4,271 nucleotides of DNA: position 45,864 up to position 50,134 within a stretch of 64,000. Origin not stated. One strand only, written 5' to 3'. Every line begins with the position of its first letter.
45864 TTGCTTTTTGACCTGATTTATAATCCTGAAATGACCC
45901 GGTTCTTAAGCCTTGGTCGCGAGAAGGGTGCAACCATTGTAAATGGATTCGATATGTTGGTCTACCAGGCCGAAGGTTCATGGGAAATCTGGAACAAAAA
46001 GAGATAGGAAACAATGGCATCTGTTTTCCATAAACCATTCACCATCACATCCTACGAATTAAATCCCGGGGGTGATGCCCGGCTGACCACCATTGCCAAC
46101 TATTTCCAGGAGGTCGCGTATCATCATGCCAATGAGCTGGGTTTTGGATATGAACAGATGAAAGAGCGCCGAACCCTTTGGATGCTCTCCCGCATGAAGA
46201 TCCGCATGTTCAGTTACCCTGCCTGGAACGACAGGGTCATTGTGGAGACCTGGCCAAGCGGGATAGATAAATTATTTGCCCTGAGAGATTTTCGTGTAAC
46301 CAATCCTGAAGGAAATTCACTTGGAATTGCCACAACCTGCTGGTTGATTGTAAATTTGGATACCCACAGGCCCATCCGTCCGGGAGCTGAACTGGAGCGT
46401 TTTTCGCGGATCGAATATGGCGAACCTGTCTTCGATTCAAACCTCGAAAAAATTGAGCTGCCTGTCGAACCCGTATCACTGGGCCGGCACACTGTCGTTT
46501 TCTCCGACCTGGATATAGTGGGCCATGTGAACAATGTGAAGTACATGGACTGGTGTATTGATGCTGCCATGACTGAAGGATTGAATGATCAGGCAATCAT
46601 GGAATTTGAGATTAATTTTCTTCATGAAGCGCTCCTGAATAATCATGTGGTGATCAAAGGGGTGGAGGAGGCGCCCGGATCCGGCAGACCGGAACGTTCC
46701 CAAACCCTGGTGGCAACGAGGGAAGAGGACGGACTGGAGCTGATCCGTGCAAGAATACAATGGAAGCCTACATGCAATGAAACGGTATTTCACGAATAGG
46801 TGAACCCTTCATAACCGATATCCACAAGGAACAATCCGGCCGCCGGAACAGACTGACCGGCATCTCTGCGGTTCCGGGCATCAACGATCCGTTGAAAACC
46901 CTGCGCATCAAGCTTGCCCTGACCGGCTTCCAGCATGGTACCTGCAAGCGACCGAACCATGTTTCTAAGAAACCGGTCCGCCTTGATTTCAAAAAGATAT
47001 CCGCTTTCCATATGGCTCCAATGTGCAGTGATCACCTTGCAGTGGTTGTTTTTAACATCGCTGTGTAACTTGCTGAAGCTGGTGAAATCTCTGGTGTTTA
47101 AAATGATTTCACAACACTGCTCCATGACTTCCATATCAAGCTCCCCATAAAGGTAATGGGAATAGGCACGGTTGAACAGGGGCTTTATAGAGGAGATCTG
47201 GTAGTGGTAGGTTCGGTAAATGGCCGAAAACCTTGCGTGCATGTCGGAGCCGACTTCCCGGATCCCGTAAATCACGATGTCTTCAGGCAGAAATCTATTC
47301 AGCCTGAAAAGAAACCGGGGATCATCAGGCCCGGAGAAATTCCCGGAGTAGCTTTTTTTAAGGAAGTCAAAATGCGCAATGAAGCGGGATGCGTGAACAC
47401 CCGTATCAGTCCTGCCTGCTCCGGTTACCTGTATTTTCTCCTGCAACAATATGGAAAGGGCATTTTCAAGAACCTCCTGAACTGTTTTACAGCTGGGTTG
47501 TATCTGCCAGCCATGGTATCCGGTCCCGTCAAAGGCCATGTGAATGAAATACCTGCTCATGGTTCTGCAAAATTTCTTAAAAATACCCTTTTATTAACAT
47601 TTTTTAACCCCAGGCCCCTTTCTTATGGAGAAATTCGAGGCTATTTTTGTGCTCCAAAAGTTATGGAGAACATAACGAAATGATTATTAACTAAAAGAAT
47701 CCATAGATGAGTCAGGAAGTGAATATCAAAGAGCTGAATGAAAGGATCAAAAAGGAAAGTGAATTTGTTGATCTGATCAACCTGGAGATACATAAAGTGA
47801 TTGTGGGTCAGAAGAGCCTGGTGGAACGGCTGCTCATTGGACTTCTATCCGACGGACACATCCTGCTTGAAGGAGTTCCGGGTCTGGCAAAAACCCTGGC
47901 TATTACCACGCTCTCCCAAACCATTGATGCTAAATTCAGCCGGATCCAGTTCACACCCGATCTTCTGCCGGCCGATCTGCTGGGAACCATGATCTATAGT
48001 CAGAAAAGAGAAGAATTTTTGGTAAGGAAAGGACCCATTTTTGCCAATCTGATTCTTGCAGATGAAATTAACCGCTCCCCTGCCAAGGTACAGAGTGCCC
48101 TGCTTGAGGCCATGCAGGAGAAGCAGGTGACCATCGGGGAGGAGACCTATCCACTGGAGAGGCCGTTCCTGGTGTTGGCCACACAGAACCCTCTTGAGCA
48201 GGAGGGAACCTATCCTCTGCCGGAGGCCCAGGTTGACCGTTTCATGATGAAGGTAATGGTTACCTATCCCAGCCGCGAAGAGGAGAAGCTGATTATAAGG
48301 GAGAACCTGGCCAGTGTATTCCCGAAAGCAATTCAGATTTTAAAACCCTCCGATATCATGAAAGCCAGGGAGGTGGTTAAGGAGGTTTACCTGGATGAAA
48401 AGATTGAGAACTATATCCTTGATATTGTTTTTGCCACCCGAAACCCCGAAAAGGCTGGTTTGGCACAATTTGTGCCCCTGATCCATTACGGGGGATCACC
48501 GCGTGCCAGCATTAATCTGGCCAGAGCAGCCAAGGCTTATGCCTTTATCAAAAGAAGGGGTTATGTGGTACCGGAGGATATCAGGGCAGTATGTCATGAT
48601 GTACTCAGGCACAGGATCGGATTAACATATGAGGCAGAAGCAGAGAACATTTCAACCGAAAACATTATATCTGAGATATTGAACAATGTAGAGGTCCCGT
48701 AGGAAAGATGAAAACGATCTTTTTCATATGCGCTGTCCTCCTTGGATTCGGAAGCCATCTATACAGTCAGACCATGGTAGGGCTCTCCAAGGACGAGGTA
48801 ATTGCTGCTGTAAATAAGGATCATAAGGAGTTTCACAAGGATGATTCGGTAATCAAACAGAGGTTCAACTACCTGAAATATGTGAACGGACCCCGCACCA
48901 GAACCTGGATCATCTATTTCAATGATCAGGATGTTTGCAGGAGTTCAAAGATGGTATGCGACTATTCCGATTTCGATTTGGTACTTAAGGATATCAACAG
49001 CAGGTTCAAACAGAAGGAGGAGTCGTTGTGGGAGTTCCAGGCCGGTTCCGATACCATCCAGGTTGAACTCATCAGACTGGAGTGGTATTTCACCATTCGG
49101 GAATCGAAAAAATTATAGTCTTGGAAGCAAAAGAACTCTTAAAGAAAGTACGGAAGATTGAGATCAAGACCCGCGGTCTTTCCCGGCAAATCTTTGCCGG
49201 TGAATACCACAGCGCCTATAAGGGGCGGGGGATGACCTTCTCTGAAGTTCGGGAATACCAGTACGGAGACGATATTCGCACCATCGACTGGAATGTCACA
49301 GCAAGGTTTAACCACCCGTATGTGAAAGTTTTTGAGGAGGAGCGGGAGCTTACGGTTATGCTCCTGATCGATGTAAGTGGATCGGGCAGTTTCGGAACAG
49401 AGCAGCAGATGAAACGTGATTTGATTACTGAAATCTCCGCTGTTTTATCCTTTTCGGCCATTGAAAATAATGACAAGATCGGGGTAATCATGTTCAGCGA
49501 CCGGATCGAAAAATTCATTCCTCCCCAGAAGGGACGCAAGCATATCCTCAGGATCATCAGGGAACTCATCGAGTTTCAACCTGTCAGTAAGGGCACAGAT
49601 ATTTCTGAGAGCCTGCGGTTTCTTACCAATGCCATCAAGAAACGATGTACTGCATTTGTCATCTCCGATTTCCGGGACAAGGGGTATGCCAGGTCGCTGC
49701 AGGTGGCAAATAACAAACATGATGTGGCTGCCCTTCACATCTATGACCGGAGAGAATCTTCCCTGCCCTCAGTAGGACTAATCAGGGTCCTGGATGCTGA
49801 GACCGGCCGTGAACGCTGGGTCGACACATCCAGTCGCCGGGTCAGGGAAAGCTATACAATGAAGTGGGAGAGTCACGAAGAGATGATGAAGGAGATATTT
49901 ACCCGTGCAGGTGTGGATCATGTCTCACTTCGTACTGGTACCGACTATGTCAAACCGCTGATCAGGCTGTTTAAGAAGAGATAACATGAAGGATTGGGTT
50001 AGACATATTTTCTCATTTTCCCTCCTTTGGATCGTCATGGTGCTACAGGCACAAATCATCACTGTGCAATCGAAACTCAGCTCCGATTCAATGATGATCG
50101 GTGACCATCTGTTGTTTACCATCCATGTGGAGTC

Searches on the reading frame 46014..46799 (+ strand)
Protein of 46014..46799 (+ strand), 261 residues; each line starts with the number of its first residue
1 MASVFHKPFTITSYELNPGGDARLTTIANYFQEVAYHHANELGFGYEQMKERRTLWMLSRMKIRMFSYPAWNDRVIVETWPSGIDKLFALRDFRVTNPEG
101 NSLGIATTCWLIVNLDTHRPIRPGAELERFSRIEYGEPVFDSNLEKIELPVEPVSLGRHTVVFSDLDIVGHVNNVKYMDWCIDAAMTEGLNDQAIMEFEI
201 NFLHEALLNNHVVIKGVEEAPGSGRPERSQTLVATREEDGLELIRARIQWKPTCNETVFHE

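Call 19: search_protein_families(library=pfam, proteins=[window:46014-46799:+], max_evalue=0.0001)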
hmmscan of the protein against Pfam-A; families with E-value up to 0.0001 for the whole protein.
window:46014-46799:+ (261 aa): 3 families
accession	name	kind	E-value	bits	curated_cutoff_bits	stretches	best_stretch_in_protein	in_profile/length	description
PF01643.23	Acyl-ACP_TE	-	7.2e-27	94.1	23.7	1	4-122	3-122/131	Acyl-ACP thioesterase N-terminal domain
PF20791.3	Acyl-ACP_TE_C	-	1.4e-11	44.9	21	1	159-251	12-100/101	Acyl-ACP thioesterase C-terminal domain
PF13279.12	4HBT_2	-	2.7e-07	31.5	25.5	0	161-186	1-26/122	Thioesterase-like superfamily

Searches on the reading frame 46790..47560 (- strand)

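Call 19: search_protein_families(library=pfam, proteins=[window:46790-47560:-], max_evalue=0.0001)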
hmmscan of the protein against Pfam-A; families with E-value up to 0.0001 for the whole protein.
window:46790-47560:- (256 aa): 1 family
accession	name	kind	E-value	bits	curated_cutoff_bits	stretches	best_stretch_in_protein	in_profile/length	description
PF01416.25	PseudoU_synth_1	-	3e-30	105.3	23.3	2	156-251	8-108/108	tRNA pseudouridine synthase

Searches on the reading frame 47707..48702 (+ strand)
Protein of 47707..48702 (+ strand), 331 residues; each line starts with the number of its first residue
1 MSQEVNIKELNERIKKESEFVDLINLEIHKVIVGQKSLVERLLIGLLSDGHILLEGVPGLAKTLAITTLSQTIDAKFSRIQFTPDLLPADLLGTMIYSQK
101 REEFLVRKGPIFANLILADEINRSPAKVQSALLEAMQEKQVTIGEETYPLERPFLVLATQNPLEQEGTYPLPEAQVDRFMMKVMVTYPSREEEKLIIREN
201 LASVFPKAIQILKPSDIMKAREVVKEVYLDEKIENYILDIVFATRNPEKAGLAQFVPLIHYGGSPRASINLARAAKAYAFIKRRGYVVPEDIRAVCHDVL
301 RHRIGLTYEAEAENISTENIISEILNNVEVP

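Call 19: search_protein_families(library=pfam, proteins=[window:47707-48702:+], max_evalue=0.0001)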
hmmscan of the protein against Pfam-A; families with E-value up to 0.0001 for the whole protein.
window:47707-48702:+ (331 aa): 4 families
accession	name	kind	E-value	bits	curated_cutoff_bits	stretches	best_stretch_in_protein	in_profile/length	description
PF07726.17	AAA_3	-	1.4e-65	219.5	27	1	51-181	1-131/131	ATPase family associated with various cellular activities (AAA)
PF17863.7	AAA_lid_2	-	1.2e-20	73.4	22.7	1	258-324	8-74/74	AAA lid domain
PF20030.5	bpMoxR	-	4.5e-13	49.2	27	1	27-190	9-171/205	MoxR domain in the MoxR-vWA-beta-propeller ternary systems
PF07728.20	AAA_5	-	4.3e-12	46.7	22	1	51-179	1-139/139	AAA domain (dynein-related subfamily)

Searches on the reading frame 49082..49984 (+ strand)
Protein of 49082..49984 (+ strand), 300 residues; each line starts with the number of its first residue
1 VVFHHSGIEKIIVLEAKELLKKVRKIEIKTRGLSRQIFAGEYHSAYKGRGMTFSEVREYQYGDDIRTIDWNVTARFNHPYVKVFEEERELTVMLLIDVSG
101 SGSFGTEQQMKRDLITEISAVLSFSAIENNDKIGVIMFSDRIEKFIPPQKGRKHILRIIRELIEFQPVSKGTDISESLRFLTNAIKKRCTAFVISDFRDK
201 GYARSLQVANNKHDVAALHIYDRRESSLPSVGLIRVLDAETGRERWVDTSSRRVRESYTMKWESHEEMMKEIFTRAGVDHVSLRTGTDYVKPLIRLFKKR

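Call 19: search_protein_families(library=pfam, proteins=[window:49082-49984:+], max_evalue=0.0001)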
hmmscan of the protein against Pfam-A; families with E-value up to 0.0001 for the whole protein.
window:49082-49984:+ (300 aa): 2 families
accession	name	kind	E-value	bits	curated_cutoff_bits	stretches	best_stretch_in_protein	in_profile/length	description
PF01882.25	DUF58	-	1.7e-78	263.1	23.4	1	55-267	1-215/216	Protein of unknown function DUF58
PF13519.12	VWA_2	-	3.1e-19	70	27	1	92-197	1-106/107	von Willebrand factor type A domain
